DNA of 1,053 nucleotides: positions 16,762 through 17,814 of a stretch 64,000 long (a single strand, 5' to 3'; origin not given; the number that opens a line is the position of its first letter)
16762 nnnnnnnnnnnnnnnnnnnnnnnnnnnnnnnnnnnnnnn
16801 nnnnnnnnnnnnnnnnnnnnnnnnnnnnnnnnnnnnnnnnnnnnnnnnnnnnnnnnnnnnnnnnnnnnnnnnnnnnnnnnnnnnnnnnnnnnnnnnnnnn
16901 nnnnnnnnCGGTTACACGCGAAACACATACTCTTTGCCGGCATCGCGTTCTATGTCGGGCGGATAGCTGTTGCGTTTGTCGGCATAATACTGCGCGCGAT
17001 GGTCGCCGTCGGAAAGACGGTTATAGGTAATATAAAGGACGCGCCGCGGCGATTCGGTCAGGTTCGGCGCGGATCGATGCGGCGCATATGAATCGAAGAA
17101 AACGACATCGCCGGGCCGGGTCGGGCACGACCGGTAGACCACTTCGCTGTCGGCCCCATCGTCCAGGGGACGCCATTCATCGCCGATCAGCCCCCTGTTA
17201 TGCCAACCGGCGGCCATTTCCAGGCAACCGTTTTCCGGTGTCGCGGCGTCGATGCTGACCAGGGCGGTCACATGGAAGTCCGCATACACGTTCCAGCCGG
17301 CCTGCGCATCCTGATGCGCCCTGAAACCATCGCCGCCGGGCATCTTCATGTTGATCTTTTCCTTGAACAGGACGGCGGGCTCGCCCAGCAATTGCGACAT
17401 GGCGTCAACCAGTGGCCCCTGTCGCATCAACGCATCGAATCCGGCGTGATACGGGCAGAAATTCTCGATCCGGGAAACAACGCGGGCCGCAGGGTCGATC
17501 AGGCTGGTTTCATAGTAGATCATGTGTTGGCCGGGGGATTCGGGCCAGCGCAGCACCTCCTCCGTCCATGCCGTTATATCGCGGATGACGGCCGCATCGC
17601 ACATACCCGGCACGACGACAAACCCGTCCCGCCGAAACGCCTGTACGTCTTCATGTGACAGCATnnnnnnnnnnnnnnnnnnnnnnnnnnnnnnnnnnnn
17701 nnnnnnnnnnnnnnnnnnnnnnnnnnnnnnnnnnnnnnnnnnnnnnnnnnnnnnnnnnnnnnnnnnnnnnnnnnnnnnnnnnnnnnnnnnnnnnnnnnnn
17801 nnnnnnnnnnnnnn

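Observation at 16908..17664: A PhyH-type Fe(II)/2OG dioxygenase heads the hpnB-hpnG operon and is a candidate unassigned hopanoid tailoring oxygenase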

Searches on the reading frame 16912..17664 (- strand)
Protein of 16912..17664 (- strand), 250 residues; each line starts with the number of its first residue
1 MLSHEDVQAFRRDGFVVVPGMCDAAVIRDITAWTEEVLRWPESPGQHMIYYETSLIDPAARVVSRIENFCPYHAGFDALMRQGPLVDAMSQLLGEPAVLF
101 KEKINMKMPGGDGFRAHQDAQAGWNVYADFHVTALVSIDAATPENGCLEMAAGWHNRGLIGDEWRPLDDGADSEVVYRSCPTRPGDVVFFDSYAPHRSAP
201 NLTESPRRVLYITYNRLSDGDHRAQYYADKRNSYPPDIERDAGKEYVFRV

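Call 5: search_protein_families(library=pfam, proteins=[window:16912-17664:-])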
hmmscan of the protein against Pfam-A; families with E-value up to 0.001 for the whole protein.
window:16912-17664:- (250 aa): 1 family
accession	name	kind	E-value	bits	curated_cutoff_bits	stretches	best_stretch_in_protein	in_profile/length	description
PF05721.19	PhyH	-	2.7e-23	83.8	22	1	10-209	1-213/213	Phytanoyl-CoA dioxygenase (PhyH)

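Call 6: search_protein_families(library=ncbifam, proteins=[window:16912-17664:-])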
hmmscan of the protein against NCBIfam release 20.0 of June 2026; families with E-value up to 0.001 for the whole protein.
window:16912-17664:- (250 aa): 4 families
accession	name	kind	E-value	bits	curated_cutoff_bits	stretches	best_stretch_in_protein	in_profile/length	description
NF052437.1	MPhHdxlPhnYGIM8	equivalog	1.8e-61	207.9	500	1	3-241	6-239/260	methylphosphonate hydroxylase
TIGR02408.1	ectoine_ThpD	equivalog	6.5e-10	38.8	336.5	1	2-156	17-170/277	ectoine hydroxylase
NF045813.1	DxPntBtaHylase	equivalog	5.6e-05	22.6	550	0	169-209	201-239/285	1-deoxypentalenic acid 11-beta-hydroxylase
TIGR01762.1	chlorin-enz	subfamily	0.00038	19.9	226.3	0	86-157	77-159/288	chlorinating enzyme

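Call 7: find_homologous_proteins(query=window:16912-17664:-, max_evalue=1e-10)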
Query window:16912-17664:- (250 aa): 4979 proteins with E <= 1e-10 among 5298 candidates; the best 120 are listed.
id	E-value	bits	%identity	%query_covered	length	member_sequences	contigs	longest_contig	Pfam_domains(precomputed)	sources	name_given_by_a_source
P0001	1.5e-147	509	85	100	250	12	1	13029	PF05721.20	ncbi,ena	-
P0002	2.0e-145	502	82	100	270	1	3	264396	PF05721.20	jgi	jgi:ectoine hydroxylase-related dioxygenase (phytanoyl-CoA dioxygenase family)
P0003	2.8e-133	462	76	100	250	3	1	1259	PF05721.20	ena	-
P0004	2.9e-128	445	58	69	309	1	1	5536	PF05721.20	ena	-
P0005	2.1e-127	442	74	100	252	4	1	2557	PF05721.20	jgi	-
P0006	2.5e-127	442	72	100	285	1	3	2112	PF05721.20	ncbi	-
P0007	5.2e-126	438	73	100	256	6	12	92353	PF05721.20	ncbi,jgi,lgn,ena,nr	ncbi:MAG: hypothetical protein CFH40_01392 [Alphaproteobacteria bacterium MarineAlpha10_Bin3]|jgi:hy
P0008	1.3e-125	437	72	100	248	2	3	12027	PF05721.20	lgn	-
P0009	2.6e-125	436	72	100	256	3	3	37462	PF05721.20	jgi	jgi:hypothetical protein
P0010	3.6e-125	435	71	100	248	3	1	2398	PF05721.20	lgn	-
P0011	2.4e-124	432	69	100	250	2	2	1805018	PF05721.20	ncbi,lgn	-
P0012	4.3e-124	432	71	100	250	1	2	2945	PF05721.20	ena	-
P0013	4.6e-123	428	71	100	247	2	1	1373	PF05721.20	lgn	-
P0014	6.7e-122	424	70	100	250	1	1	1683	PF05721.20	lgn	-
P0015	7.1e-122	424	70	100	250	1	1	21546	PF05721.20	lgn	-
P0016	9.3e-121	421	69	100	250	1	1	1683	PF05721.20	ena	-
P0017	1.2e-120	420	68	100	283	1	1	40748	PF05721.20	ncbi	-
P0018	5.1e-120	418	70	100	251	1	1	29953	PF05721.20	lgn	-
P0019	9.2e-120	417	70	100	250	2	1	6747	PF05721.20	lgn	-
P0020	2.2e-119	416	68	100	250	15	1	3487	PF05721.20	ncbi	-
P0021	2.5e-119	416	68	100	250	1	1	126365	PF05721.20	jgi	jgi:ectoine hydroxylase-related dioxygenase (phytanoyl-CoA dioxygenase family)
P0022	4.6e-119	415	67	100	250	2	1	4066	PF05721.20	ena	-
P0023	8.0e-119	414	68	100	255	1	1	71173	PF05721.20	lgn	-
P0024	1.5e-118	413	67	100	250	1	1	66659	PF05721.20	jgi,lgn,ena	-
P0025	3.1e-118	412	69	100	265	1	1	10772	PF05721.20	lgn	-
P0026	6.3e-118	411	69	100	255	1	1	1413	PF05721.20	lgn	-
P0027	7.3e-118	411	69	100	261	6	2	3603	PF05721.20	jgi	jgi:hypothetical protein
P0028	3.0e-117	409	68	100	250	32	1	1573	PF05721.20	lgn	-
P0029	4.5e-117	409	66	100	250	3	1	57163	PF05721.20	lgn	-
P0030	8.8e-117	408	66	100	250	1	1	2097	PF05721.20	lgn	-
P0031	3.0e-115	403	66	100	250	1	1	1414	PF05721.20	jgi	-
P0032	5.2e-115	402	64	100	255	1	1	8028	PF05721.20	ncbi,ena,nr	ncbi:MAG: phytanoyl-CoA dioxygenase family protein [Alphaproteobacteria bacterium]|nr:phytanoyl-CoA 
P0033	5.5e-115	402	66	100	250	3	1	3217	PF05721.20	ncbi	-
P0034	1.9e-113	397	68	100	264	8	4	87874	PF05721.20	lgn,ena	-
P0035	1.9e-113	397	67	100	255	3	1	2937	PF05721.20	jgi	jgi:ectoine hydroxylase-related dioxygenase (phytanoyl-CoA dioxygenase family)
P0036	2.1e-113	397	66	100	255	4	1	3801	PF05721.20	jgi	-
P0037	2.6e-113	396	67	100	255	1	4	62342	PF05721.20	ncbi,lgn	-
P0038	4.5e-113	395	65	100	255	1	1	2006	PF05721.20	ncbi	-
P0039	4.8e-113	395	66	100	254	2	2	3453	PF05721.20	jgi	-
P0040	5.5e-113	395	67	100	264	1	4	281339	PF05721.20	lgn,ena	-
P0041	1.8e-112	393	67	100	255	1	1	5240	PF05721.20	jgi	jgi:hypothetical protein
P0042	1.9e-112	393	65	100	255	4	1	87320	PF05721.20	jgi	jgi:2-aminoethylphosphonate dioxygenase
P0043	2.6e-112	393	65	100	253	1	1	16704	PF05721.20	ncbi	ncbi:MAG: phytanoyl-CoA dioxygenase family protein [Kiloniellaceae bacterium]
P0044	4.0e-112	392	66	100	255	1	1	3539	PF05721.20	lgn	-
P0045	1.1e-111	391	66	100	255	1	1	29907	PF05721.20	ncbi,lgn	ncbi:MAG: phytanoyl-CoA dioxygenase family protein [Kiloniellaceae bacterium]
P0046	1.2e-111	391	66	100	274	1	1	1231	PF05721.20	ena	-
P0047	1.3e-111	391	64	100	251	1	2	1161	PF05721.20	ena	-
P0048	1.4e-110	387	64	100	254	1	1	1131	PF05721.20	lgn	-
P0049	3.9e-110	386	64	100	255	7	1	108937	PF05721.20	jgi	jgi:2-aminoethylphosphonate dioxygenase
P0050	1.0e-109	384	64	100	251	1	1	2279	PF05721.20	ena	-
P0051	1.2e-109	384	67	94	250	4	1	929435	PF05721.20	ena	-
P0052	1.2e-109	384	64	100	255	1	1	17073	PF05721.20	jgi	-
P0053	1.5e-109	384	62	100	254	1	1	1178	PF05721.20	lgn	-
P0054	1.6e-109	384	64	100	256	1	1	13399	PF05721.20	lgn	-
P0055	1.8e-109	384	63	100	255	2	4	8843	PF05721.20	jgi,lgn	-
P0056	1.8e-109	384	64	100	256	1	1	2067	PF05721.20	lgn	-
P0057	4.7e-109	382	64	100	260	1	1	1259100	PF05721.20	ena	-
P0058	5.3e-109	382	65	100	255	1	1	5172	PF05721.20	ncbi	-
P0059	6.0e-109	382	63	100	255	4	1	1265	PF05721.20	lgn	-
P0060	6.6e-109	382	66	100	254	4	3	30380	PF05721.20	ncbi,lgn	ncbi:MAG: phytanoyl-CoA dioxygenase family protein [Alphaproteobacteria bacterium]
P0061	7.5e-109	382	65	98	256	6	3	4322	PF05721.20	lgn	-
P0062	7.6e-109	382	65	100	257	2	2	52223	PF05721.20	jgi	-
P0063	8.4e-109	381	64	100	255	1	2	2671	PF05721.20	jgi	-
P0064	8.5e-109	381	64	100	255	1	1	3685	PF05721.20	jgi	jgi:hypothetical protein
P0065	9.9e-109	381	64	100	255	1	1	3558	PF05721.20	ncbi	-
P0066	1.1e-108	381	64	100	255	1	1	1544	PF05721.20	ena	-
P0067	1.5e-108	381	64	100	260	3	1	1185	PF05721.20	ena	-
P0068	1.6e-108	381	62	100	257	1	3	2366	PF05721.20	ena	-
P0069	2.8e-108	380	64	100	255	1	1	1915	PF05721.20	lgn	-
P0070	3.3e-108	380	65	100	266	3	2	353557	PF05721.20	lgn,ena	-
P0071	4.9e-108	379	63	100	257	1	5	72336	PF05721.20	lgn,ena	-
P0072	7.2e-108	378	62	100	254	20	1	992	PF05721.20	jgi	-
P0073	8.2e-108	378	62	100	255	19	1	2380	PF05721.20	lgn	-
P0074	9.0e-108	378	63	100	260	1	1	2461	PF05721.20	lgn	-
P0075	9.9e-108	378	63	100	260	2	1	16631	PF05721.20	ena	-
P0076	1.1e-107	378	64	100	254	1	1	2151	PF05721.20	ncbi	-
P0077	1.2e-107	378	64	98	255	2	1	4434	PF05721.20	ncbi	-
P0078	1.2e-107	378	64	100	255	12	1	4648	PF05721.20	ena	-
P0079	1.6e-107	377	64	100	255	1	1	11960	PF05721.20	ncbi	-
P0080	1.8e-107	377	64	100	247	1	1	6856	PF05721.20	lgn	-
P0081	2.1e-107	377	63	100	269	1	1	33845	PF05721.20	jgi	-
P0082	2.4e-107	377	63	100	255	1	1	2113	PF05721.20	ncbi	-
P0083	2.4e-107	377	65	100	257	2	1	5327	PF05721.20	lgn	-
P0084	2.7e-107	377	63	100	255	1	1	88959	PF05721.20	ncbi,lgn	ncbi:MAG: phytanoyl-CoA dioxygenase family protein [Pseudomonadota bacterium]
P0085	2.9e-107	376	62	99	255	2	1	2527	PF05721.20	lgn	-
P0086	3.1e-107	376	63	100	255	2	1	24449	PF05721.20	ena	-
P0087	3.3e-107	376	65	100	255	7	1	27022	PF05721.20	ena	-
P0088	3.8e-107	376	62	100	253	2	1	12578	PF05721.20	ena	-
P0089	5.1e-107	376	64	100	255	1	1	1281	PF05721.20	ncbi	-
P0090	5.1e-107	376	63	100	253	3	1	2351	PF05721.20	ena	-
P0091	5.5e-107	376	63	100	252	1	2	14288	PF05721.20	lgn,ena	-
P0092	5.5e-107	376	64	100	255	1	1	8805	PF05721.20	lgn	-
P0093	5.7e-107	376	65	96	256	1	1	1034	PF05721.20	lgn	-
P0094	7.9e-107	375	62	100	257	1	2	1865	PF05721.20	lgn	-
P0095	8.1e-107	375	63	98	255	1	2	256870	PF05721.20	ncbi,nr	ncbi:MAG: phytanoyl-CoA dioxygenase family protein [Gammaproteobacteria bacterium]|nr:phytanoyl-CoA 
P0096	9.4e-107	375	62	100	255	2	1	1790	PF05721.20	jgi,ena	-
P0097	1.0e-106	375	63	100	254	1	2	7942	PF05721.20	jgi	-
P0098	1.1e-106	375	63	100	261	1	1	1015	PF05721.20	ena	-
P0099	1.1e-106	375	64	100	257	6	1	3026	PF05721.20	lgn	-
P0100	1.4e-106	374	63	100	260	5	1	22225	PF05721.20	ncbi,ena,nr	ncbi:MAG: phytanoyl-CoA dioxygenase family protein [Kiloniellales bacterium]|nr:phytanoyl-CoA dioxyg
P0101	1.6e-106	374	64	100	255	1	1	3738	PF05721.20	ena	-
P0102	1.8e-106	374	62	100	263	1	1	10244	PF05721.20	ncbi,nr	ncbi:MAG: phytanoyl-CoA dioxygenase family protein [Alphaproteobacteria bacterium]|nr:MAG: phytanoyl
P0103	2.1e-106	374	63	100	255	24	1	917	PF05721.20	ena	-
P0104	2.2e-106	374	64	100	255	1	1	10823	PF05721.20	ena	-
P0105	2.5e-106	373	62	100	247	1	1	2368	PF05721.20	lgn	-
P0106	3.4e-106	373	62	100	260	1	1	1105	PF05721.20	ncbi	-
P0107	4.7e-106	373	63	100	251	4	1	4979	PF05721.20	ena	-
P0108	4.7e-106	372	63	100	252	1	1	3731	PF05721.20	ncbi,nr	ncbi:MAG: phytanoyl-CoA dioxygenase family protein [Pseudomonadota bacterium]|nr:phytanoyl-CoA dioxy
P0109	4.7e-106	372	63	98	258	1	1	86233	PF05721.20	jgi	-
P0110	4.9e-106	372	64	100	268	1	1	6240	PF05721.20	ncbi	-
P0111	4.9e-106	372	65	100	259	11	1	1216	PF05721.20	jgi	jgi:ectoine hydroxylase-related dioxygenase (phytanoyl-CoA dioxygenase family)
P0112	5.6e-106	372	63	100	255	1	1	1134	PF05721.20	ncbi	-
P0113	5.9e-106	372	63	100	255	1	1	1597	PF05721.20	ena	-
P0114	6.3e-106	372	62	100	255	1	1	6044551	PF05721.20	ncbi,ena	-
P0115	7.0e-106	372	71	88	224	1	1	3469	PF05721.20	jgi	jgi:ectoine hydroxylase-related dioxygenase (phytanoyl-CoA dioxygenase family)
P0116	7.4e-106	372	61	100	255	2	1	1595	PF05721.20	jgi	jgi:hypothetical protein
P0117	8.2e-106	372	62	100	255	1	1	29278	PF05721.20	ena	-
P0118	8.4e-106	372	63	100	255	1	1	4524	PF05721.20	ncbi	-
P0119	8.5e-106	372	61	100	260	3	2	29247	PF05721.20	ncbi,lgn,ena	-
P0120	9.3e-106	372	63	100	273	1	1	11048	PF05721.20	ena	-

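Call 9: find_related_loci(query=window:16912-17664:-, collection=genome_contigs, flank=10000)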
Query window:16912-17664:- (250 aa) in genome_contigs; peptide patterns used: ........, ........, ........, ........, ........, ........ (x = any residue, [..] = any of these).
163 stretches matched a pattern; 92 encode a relative of the query (tblastn E <= 1e-3); the best 80 are kept; 80 distinct loci.
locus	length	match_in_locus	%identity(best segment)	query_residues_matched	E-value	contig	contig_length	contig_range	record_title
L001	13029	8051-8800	85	1-250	4e-149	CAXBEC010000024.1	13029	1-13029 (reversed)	MAG TPA_asm: uncultured Alphaproteobacteria bacterium isolate ERR2762182_binner13_Refined_36 genome assembly, contig: ER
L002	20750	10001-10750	76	1-250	7e-137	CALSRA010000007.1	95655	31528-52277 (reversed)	MAG: uncultured Alphaproteobacteria bacterium isolate L_MB362 genome assembly, contig: contig_21633_L_MB362, whole genom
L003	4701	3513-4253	73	2-250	2e-128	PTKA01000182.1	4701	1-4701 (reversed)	MAG: Alphaproteobacteria bacterium MarineAlpha10_Bin3 CFH40_182, whole genome shotgun sequence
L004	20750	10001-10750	69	1-250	4e-126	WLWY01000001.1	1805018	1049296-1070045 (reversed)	MAG: Alphaproteobacteria bacterium isolate MH-Pat-all_autometa_1-15 scf7180000017298.1805018, whole genome shotgun seque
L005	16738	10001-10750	68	1-250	2e-123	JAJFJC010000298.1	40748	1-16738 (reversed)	MAG: Alphaproteobacteria bacterium isolate OFTM82 OFTM82_297, whole genome shotgun sequence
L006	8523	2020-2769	69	1-250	3e-121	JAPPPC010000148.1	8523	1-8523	MAG: Rhodospirillaceae bacterium isolate SB9157_S6_bin_13 NODE_1681_length_8523_cov_7.7846, whole genome shotgun sequenc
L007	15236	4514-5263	69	1-250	6e-121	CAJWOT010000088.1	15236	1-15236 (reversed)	MAG TPA_asm: uncultured Rhodospirillaceae bacterium isolate ERR599097_bin.110_MetaBAT_v2.12.1_MAG genome assembly, conti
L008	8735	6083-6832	68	1-250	5e-120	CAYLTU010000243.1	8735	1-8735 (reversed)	MAG TPA_asm: uncultured Rhodospirillaceae bacterium isolate SRP308112_co1_145 genome assembly, contig: NODE_15510_length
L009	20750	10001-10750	65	1-250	1e-115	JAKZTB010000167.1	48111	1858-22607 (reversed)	MAG: Alphaproteobacteria bacterium isolate Langseth_MAG_00048 Langseth_MAG_00048_000000000167, whole genome shotgun sequ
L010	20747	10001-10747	66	1-250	2e-112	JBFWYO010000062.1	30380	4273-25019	MAG: Alphaproteobacteria bacterium isolate CA_2019_TPBS_166 NODE_7688_length_30380_cov_5.477407_TPBS, whole genome shotg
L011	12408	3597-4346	62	1-250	4e-110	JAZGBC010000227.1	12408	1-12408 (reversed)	MAG: Kiloniellales bacterium isolate SCS1bin.6 SCS1bin.6_227, whole genome shotgun sequence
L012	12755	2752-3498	62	2-250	2e-107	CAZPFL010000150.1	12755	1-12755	MAG TPA_asm: uncultured Rhodospirillaceae bacterium isolate SRP214966_co3_48 genome assembly, contig: NODE_7749_length_1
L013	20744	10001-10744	64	1-250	6e-106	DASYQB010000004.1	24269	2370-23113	MAG TPA_asm: Candidatus Methylomirabilota bacterium isolate SMAG_U4473 k141_2397294, whole genome shotgun sequence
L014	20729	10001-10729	65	8-250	6e-106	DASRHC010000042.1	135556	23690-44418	MAG TPA_asm: Candidatus Methylomirabilota bacterium isolate SMAG_U10074 k141_2213168, whole genome shotgun sequence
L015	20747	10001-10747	61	2-250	8e-106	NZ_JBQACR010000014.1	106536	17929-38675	Pelomicrobium sp. G1 NODE_14_length_106536_cov_291.485032, whole genome shotgun sequence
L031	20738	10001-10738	59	2-250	2e-100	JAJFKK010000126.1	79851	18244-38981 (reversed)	MAG: Gammaproteobacteria bacterium isolate OFTM102 OFTM102_125, whole genome shotgun sequence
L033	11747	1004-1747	56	1-250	9e-100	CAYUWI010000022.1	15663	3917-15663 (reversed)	MAG TPA_asm: uncultured Gammaproteobacteria bacterium isolate SRP185896_co1_336 genome assembly, contig: NODE_2194_lengt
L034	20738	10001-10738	57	2-250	8e-100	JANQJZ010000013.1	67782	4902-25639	MAG: Gammaproteobacteria bacterium isolate PL25a_bin.135 k99_5387465, whole genome shotgun sequence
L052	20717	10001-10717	59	12-250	4e-91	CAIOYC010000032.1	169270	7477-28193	MAG: uncultured Caulobacterales bacterium isolate MJ-time_bin-8353 genome assembly, contig: bin-8353:32/42, whole genome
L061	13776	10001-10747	61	2-250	8e-105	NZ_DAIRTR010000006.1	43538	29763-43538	MAG: Pelomicrobium sp. isolate CTOTU10716 NODE_245_length_43538_cov_8.331854, whole genome shotgun sequence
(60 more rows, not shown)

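Call 10: search_solved_structures(query=window:16912-17664:-, max_evalue=0.01, show_alignments=2)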
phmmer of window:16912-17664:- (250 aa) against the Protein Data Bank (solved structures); distinct sequences matched with E-value up to 0.01: 11.
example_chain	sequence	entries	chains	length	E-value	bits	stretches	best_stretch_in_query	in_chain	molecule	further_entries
7e01_A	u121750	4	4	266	1.5e-07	34.8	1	5-218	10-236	Phytanoyl-CoA dioxygenase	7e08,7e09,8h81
7dzz_A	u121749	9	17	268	1.6e-07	34.7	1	6-218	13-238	Phytanoyl-CoA dioxygenase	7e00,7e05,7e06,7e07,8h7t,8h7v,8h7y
4xab_A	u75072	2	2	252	1.7e-07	34.7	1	3-213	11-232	EvdO2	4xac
6ec3_A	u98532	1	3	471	6e-07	32.8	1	7-214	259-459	Methyltransferase domain-containing protein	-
5nch_A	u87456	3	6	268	1.4e-06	31.6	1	3-220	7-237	Leucine hydroxylase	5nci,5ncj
7dt0_A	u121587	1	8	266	2.3e-06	30.9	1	6-218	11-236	Phytanoyl-CoA dioxygenase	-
5ep9_A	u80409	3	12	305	1.5e-05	28.3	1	9-210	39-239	SnoN,Epimerase SnoN | SnoN,SnoN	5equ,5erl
4mhr_A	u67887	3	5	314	1.6e-05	28.2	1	5-219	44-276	Ectoine hydroxylase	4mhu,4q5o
4xaa_A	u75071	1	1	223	9.3e-05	25.7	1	7-214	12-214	Putative oxygenase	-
2rdn_A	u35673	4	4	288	0.00079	22.6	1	75-211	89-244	1-deoxypentalenic acid 11-beta hydroxylase; Fe(II)/alpha-ketoglutarate dependent hydroxyla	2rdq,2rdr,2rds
3emr_A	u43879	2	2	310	0.0028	20.8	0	180-219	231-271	EctD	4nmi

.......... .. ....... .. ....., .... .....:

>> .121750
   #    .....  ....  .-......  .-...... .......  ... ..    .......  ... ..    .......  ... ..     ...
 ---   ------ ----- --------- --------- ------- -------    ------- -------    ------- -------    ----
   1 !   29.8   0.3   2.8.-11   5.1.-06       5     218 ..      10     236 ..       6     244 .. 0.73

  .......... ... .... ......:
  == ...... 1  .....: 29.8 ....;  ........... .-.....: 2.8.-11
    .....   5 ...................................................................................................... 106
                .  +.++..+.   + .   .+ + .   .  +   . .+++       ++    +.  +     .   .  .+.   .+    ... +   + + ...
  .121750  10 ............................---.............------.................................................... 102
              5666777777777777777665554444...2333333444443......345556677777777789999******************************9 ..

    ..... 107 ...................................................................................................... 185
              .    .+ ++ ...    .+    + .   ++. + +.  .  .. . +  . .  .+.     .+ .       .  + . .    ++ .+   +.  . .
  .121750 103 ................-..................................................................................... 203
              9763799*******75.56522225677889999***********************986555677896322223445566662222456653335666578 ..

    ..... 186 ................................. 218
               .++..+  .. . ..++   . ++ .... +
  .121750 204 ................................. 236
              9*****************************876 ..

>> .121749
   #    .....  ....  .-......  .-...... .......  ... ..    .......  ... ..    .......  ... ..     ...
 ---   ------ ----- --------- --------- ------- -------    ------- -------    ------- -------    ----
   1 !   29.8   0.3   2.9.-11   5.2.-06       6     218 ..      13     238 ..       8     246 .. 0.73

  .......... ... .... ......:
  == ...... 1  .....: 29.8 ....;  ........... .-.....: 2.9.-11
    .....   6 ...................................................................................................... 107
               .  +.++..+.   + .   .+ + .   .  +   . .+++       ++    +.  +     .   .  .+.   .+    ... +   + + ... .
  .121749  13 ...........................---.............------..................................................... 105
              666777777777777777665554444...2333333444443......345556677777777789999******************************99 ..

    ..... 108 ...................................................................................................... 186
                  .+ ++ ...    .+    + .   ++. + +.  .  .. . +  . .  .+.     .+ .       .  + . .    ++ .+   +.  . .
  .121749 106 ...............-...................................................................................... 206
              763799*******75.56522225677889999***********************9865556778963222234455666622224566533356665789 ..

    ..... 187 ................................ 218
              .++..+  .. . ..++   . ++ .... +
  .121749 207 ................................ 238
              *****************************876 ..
